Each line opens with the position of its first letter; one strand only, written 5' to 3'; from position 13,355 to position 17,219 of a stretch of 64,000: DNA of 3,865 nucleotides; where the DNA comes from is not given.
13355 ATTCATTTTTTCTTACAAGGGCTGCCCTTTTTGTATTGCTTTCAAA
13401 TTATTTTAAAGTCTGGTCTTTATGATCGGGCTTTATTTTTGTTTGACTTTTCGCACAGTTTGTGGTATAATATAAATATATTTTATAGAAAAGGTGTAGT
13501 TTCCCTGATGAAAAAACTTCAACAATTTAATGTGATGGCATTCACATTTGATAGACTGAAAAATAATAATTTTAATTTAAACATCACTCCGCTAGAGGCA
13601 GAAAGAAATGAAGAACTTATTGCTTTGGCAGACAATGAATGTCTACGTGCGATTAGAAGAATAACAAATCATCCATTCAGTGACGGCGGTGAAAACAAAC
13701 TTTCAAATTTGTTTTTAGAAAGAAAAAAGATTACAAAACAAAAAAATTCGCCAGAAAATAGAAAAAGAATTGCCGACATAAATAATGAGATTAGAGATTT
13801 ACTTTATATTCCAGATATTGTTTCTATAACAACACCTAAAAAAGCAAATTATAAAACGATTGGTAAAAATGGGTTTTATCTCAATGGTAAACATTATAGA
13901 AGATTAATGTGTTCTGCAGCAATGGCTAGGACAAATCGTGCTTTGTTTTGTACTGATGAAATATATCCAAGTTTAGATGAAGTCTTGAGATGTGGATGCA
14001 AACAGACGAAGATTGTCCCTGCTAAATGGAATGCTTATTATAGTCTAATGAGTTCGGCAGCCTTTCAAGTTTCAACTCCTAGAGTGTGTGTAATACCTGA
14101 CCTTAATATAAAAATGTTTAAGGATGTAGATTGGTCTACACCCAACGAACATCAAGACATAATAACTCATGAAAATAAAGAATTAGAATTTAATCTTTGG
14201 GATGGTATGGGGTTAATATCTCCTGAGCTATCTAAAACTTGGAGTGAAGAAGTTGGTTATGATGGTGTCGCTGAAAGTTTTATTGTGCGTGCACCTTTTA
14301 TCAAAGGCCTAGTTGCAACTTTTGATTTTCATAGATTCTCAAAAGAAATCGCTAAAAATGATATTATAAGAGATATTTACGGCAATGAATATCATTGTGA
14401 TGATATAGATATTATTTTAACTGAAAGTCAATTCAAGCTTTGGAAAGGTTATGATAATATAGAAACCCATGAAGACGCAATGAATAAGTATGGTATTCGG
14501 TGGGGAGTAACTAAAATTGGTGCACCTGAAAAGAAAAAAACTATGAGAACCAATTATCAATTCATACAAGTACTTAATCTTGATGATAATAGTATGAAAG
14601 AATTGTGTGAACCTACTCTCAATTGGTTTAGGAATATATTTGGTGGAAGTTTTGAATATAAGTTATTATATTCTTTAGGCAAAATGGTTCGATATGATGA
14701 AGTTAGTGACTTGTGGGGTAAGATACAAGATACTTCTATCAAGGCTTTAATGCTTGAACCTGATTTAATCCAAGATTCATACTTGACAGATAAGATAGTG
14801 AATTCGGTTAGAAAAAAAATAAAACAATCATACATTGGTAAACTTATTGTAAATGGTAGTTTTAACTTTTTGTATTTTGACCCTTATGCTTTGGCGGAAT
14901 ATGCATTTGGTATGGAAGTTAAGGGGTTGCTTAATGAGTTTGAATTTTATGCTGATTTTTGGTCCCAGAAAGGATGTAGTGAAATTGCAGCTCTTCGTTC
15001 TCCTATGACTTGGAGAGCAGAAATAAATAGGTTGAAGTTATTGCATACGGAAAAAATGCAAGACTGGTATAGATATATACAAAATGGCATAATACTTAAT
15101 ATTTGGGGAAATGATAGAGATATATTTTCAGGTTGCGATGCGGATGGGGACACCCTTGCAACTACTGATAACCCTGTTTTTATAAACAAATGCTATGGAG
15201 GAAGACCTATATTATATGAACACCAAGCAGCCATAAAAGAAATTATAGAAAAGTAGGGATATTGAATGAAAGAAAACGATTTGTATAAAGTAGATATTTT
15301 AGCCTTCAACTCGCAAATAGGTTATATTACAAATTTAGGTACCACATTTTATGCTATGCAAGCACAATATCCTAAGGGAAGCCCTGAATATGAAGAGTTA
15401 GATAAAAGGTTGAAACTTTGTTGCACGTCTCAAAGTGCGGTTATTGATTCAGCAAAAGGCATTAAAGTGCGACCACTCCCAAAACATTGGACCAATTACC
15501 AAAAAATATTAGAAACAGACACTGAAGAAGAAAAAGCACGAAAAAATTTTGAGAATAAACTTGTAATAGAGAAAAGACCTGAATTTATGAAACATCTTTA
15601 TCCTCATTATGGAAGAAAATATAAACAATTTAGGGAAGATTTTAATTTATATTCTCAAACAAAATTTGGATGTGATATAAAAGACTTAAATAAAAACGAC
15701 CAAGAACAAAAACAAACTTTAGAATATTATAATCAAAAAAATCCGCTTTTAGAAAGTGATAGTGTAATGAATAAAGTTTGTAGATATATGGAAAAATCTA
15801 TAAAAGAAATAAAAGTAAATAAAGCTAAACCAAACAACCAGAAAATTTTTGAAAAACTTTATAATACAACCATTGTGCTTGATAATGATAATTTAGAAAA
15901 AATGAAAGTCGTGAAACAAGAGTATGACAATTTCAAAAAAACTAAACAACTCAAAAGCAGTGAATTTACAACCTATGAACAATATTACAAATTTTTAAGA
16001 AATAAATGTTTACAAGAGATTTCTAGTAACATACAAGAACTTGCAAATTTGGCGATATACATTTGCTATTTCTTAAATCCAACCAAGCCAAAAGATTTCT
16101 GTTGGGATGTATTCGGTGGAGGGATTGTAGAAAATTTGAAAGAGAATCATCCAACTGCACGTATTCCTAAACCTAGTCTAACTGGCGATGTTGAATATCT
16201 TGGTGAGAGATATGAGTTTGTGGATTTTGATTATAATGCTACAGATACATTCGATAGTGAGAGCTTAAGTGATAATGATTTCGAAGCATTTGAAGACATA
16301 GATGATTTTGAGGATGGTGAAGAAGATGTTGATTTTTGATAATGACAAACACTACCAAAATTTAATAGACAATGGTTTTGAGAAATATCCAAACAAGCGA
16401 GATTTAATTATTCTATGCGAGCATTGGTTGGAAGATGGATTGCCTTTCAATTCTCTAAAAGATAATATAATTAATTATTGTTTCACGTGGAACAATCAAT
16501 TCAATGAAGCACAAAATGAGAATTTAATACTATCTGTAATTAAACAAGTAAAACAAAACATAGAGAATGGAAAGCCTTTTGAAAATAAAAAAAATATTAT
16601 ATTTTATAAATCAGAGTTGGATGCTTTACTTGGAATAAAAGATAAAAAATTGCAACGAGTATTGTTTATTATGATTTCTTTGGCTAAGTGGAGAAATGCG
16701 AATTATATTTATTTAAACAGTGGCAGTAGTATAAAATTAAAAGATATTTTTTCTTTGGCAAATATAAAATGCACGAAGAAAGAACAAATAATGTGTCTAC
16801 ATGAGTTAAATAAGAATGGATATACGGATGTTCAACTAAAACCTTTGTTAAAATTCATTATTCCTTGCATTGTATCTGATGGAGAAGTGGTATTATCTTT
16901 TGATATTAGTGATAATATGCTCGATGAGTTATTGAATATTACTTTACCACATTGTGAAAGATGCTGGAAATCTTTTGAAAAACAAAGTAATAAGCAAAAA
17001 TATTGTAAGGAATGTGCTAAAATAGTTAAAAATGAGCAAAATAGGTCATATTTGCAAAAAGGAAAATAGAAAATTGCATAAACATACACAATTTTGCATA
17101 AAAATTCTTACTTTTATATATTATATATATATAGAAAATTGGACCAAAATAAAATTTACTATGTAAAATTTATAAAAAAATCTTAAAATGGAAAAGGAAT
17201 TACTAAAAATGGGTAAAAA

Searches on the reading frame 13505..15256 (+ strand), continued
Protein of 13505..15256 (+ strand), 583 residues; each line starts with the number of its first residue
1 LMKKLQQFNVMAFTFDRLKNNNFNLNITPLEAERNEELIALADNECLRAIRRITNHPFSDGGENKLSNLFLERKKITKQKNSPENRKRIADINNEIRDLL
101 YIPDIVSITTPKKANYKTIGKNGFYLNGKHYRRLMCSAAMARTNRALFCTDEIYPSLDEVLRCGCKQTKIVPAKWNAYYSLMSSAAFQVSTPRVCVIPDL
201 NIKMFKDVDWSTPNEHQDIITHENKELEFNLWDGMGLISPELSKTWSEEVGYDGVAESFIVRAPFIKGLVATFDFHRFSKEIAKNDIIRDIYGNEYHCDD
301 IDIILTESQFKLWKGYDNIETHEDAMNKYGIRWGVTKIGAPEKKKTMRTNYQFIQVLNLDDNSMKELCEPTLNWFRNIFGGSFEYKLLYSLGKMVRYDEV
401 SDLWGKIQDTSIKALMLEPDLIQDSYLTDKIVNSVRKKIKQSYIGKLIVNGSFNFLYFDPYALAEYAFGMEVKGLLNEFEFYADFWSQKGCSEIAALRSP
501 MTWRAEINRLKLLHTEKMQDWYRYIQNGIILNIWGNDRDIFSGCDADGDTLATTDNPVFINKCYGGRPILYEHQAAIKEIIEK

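Call 68: search_dna_similar(query=window:13505-15256:+, collection=phages, mode=protein, max_rows=15)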
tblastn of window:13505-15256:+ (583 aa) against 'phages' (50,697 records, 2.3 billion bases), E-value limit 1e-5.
Records with a match: 43; places in all: 43; records where one place covers at least 80% of the query: 11.
Best place of each record, by identity: <60% 43.
By first word of the organism name: Bacillus 26; Enterocloster 6; Bacteriophage 5; Clostridium 3; Thomasclavelia 2; Psychrobacillus 1.
By host as written in the record: Bacillus subtilis BEST7003 9; - 6; Bacillus subtilis 5; Bacillus subtilis subsp. subtilis str. 168 5; Enterocloster bolteae DA473 3; Bacillus subtilis Delta6 3; Clostridium botulinum type C strain C-Stockholm 2; Enterocloster bolteae DA457 2; and 6 more.
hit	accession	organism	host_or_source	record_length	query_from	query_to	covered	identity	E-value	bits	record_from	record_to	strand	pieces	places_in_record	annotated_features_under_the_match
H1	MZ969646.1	Bacillus phage BUCT082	Bacillus subtilis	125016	7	581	99%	35.3%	2e-105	355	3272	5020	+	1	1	hypothetical protein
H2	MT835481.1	Bacteriophage sp.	human fecal samples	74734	38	561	90%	37.2%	5e-99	336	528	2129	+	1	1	record has no annotation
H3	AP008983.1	Clostridium phage c-st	Clostridium botulinum type C strain ...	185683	17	547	91%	30.8%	1e-71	256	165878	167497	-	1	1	conserved phage-related protein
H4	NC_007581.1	Clostridium phage c-st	Clostridium botulinum type C strain ...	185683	17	547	91%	30.8%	1e-71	256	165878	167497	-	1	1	conserved phage-related protein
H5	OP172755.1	Enterocloster phage CB473P1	Enterocloster bolteae DA473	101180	10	583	98%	28.4%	1e-70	253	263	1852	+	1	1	hypothetical protein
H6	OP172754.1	Enterocloster phage CB457P2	Enterocloster bolteae DA457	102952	10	583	98%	28.4%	1e-70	253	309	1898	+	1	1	hypothetical protein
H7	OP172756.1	Enterocloster phage CB473P2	Enterocloster bolteae DA473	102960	10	583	98%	28.4%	1e-70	253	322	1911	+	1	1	hypothetical protein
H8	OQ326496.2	Enterocloster phage PMBT24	Enterocloster bolteae Q14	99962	10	583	98%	28.4%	2e-70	253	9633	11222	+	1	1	RNA-dependent RNA polymerase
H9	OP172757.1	Enterocloster phage CB473P3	Enterocloster bolteae DA473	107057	10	565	95%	28.9%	3e-67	243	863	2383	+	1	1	hypothetical protein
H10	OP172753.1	Enterocloster phage CB457P1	Enterocloster bolteae DA457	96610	10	532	90%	29.1%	2e-65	238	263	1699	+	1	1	hypothetical protein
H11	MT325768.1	Psychrobacillus phage Perkons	Psychrobacillus psychrodurans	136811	117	579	79%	27.5%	4e-36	150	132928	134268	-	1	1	RNA-dependent RNA polymerase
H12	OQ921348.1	Bacillus phage SPbetaL8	Bacillus subtilis BEST7003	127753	123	581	79%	26.6%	4e-31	135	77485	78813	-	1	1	hypothetical protein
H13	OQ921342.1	Bacillus phage SPbetaL2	Bacillus subtilis BEST7003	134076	123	581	79%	26.6%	4e-29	129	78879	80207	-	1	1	hypothetical protein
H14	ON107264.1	Bacillus phage BUCT083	Bacillus subtilis subsp. subtilis str. ...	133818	123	581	79%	26.4%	7e-28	125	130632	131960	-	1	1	hypothetical protein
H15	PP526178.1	Bacillus phage phi3T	Bacillus subtilis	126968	123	581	79%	26.4%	1e-27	124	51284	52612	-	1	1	record has no annotation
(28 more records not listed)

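Call 80: find_related_loci(query=A9, collection=viral_contigs, flank=6000)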
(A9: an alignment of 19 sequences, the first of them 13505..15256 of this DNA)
Query A9 (583 aa) in viral_contigs; peptide patterns used: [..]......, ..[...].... (x = any residue, [..] = any of these).
42 stretches matched a pattern; 16 encode a relative of the query (tblastn E <= 1e-3); 16 distinct loci.
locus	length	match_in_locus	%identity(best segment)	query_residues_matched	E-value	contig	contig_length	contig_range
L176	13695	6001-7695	52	2-564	0e+0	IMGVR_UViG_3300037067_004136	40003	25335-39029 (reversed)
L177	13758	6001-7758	46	2-583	8e-167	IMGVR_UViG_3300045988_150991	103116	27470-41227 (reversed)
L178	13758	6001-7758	46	1-582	2e-166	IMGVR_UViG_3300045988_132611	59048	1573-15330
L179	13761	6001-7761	45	1-583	3e-165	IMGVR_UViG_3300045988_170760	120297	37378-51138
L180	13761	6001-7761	45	1-583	3e-165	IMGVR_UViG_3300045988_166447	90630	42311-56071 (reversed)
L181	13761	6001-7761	45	1-583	3e-165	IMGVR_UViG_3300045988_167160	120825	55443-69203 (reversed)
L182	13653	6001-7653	47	1-547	1e-162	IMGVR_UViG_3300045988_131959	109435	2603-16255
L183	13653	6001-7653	46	1-547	7e-162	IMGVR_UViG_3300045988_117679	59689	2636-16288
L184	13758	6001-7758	43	1-582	3e-159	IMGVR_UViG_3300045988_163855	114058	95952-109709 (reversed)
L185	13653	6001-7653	46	1-547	7e-159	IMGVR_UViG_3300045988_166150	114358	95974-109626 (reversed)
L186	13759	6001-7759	46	1-582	7e-147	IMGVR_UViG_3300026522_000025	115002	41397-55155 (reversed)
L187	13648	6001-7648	45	1-545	1e-136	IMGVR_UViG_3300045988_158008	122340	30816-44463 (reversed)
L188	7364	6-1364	46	98-547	1e-125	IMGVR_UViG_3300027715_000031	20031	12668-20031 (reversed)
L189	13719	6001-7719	36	2-574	2e-124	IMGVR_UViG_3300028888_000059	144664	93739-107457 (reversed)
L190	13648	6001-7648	44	1-545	2e-134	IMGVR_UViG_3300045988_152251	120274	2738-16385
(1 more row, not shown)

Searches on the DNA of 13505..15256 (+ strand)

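Call 54: search_rna_families(sources=[L027, L051, L034, L035, L036, L052, L053], threshold=gathering)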
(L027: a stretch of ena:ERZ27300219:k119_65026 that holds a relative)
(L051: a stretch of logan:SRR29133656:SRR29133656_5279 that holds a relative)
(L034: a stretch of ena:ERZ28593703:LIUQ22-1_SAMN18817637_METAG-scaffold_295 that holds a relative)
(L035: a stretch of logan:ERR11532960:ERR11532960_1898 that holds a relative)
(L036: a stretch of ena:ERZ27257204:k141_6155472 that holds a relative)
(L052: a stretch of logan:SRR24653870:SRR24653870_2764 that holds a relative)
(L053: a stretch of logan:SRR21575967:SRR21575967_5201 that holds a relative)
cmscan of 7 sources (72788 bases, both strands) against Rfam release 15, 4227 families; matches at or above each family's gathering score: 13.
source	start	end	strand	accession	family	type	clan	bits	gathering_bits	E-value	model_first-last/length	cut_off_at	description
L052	1561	1633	+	RF00005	tRNA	Gene; tRNA;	CL00001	67.3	29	2e-12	1-71/71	no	tRNA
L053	4834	4906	+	RF00005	tRNA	Gene; tRNA;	CL00001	66.8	29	2.7e-12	1-71/71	no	tRNA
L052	8448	8679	+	RF00028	Intron_gpI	Intron;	-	62.2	50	2.5e-13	1-253/253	no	Group I catalytic intron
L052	1644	1714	+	RF00005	tRNA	Gene; tRNA;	CL00001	61.6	29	7.4e-11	1-71/71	no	tRNA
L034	1540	1610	+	RF00005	tRNA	Gene; tRNA;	CL00001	60.1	29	1.8e-10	1-71/71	no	tRNA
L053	4256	4326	+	RF00005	tRNA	Gene; tRNA;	CL00001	56.1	29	2.4e-09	1-71/71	no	tRNA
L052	1391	1472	+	RF00005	tRNA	Gene; tRNA;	CL00001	53.4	29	1.3e-08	1-71/71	no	tRNA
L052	514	586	+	RF00005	tRNA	Gene; tRNA;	CL00001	52.1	29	2.9e-08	1-71/71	no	tRNA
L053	4413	4497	+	RF00005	tRNA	Gene; tRNA;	CL00001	46.5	29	1.1e-06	1-71/71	no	tRNA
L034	1464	1535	+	RF00005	tRNA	Gene; tRNA;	CL00001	41.5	29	2.5e-05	1-71/71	no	tRNA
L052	1184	1242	+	RF02975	DUF3800-XI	Gene; sRNA;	-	38.9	37.8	4.2e-05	1-48/48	no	DUF3800-XI RNA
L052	596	704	+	RF00005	tRNA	Gene; tRNA;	CL00001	34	29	0.0028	1-71/71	no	tRNA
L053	4635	4706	+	RF00005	tRNA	Gene; tRNA;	CL00001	33.8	29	0.0032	1-71/71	no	tRNA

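Call 66: search_rna_families(source=L027, start=2900, end=3460, threshold=evalue, max_evalue=10)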
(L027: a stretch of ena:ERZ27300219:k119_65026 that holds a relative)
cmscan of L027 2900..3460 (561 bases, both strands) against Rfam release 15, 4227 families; matches with E-value up to 10: 0.
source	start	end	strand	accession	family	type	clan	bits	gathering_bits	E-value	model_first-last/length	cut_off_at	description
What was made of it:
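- On HEARO/IscB omega RNA, raiA, OLE, group I and II introns, RNase P, 6S, T-box and all other Rfam 15 families: Lineage B gave none (call 66).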

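Call 67: search_rna_families(source=L051, start=680, end=1060, threshold=evalue, max_evalue=10)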
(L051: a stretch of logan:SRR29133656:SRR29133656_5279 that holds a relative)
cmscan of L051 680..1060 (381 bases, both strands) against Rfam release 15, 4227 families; matches with E-value up to 10: 3.
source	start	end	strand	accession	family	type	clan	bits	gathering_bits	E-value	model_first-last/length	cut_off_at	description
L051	726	830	+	RF04342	Plastid-psbA-1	Cis-reg;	CL00153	19.4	54.3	4.1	1-114/114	no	Plastid-psbA-1 3UTR RNA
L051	836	866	-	RF02733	ToxT_thermometer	Cis-reg; thermoregulator;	-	17.8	81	3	18-48/71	no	ToxT 5' UTR thermometer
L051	715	851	+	RF02960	DUF2800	Cis-reg;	-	13.7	60.2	4.5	1-158/158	no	DUF2800 RNA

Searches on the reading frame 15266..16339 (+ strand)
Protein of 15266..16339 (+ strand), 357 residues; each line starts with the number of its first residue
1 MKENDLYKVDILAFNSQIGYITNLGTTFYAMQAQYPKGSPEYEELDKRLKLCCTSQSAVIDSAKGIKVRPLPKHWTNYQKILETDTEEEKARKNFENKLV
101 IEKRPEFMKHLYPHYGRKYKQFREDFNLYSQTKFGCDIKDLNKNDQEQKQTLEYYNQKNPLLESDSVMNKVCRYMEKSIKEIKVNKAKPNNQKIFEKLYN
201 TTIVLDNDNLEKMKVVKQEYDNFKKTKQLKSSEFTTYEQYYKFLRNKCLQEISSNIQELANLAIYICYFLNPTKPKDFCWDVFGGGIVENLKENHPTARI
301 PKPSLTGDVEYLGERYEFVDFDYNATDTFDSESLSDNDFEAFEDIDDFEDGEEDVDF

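Call 13: search_protein_families(library=pfam, proteins=[window:15266-16339:+], max_evalue=0.01)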
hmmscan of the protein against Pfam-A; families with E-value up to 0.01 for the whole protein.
window:15266-16339:+ (357 aa): 0 families

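Call 14: search_protein_families(library=phrogs, proteins=[window:15266-16339:+], max_evalue=0.001)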
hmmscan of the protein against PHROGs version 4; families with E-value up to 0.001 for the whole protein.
window:15266-16339:+ (357 aa): 2 families
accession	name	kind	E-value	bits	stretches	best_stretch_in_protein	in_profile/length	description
phrog_35857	-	unknown function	1.5e-26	94.4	1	1-307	15-326/354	-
phrog_8308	-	unknown function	6.7e-20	72.1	1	3-314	593-838/847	-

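Call 15: search_protein_families(library=ncbifam, proteins=[window:15266-16339:+], max_evalue=0.1)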
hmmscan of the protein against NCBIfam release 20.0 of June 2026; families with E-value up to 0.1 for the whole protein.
window:15266-16339:+ (357 aa): 0 families

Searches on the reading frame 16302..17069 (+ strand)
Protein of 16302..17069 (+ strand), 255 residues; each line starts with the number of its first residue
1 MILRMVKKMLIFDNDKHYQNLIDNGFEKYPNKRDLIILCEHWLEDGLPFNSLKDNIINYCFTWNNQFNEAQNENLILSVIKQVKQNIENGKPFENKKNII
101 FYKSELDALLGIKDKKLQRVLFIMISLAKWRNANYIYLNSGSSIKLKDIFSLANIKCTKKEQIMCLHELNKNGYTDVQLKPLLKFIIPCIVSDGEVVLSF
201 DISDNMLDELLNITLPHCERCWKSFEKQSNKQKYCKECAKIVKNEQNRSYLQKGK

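Call 15: search_protein_families(library=ncbifam, proteins=[window:16302-17069:+], max_evalue=0.1)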
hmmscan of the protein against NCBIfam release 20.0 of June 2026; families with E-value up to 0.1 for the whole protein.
window:16302-17069:+ (255 aa): 1 family
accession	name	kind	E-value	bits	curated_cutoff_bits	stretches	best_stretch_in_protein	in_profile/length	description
NF049958.1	Cas10_III-i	exception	0.00012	21.6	175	1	216-248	46-80/295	type III-I CRISPR-associated protein Cas10i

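Call 64: search_protein_families(library=pfam, proteins=[window:16302-17069:+], max_evalue=0.01)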
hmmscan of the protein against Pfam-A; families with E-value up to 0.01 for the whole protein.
window:16302-17069:+ (255 aa): 1 family
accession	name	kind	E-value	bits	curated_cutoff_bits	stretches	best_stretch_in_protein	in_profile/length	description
PF16099.11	RMI1_C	-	0.0034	17.7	27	1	184-238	44-101/143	Recq-mediated genome instability protein 1, C-terminal OB-fold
